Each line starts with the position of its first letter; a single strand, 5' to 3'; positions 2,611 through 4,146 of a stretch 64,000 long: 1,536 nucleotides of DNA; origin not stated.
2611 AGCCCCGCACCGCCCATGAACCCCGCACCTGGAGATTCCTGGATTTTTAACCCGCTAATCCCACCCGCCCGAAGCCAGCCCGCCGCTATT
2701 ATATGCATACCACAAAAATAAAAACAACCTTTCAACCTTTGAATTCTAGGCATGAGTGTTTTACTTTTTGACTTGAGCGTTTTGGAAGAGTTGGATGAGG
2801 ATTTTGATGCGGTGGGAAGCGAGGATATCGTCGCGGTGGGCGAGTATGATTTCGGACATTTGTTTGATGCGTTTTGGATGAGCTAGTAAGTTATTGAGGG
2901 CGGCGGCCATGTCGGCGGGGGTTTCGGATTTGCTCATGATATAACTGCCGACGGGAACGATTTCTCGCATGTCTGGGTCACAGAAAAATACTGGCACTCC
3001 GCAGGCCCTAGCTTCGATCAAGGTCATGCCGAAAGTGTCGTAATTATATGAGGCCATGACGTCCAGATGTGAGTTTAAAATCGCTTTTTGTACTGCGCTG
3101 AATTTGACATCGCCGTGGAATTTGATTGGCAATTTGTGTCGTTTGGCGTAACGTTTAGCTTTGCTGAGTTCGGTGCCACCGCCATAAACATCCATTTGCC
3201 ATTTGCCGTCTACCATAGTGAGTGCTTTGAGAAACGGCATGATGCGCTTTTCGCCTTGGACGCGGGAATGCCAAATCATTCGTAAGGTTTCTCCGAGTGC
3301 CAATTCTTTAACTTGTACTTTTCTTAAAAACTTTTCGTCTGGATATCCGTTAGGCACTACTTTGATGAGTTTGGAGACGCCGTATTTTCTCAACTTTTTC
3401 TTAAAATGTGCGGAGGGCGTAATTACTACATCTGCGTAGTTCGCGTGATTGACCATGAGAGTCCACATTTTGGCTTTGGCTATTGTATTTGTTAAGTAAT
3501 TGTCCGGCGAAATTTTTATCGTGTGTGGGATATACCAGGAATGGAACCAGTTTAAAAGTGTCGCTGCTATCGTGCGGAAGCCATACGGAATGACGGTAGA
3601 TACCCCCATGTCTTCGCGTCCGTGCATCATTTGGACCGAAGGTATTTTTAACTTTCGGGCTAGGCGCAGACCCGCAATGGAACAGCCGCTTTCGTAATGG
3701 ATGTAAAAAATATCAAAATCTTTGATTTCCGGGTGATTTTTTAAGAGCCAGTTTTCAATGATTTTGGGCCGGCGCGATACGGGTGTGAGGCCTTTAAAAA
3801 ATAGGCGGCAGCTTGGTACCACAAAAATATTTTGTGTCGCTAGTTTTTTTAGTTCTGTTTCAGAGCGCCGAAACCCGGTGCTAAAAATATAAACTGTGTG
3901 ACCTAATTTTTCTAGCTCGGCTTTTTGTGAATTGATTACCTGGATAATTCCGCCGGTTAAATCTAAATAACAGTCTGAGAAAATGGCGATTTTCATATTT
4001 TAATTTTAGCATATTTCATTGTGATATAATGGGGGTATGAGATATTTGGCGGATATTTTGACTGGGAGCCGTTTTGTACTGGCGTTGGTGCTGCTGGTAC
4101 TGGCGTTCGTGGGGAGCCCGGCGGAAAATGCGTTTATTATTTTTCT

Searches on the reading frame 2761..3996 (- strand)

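Call 63: search_protein_families(library=pfam, proteins=[window:2761-3996:-], max_evalue=0.00001)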
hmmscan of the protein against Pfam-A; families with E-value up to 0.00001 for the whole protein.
window:2761-3996:- (411 aa): 4 families
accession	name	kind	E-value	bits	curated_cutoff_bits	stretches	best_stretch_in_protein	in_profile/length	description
PF13439.12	Glyco_transf_4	-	4.6e-20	72.8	28.5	1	15-220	2-168/170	Glycosyltransferase Family 4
PF13692.12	Glyco_trans_1_4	-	5.4e-14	53.1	27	1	240-372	4-141/142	Glycosyl transferases group 1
PF00534.26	Glycos_transf_1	-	1.8e-13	50.8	26.4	1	240-382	18-167/172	Glycosyl transferases group 1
PF13579.12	Glyco_trans_4_4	-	7.2e-10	39.9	29.7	1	15-217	1-158/158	Glycosyl transferase 4-like domain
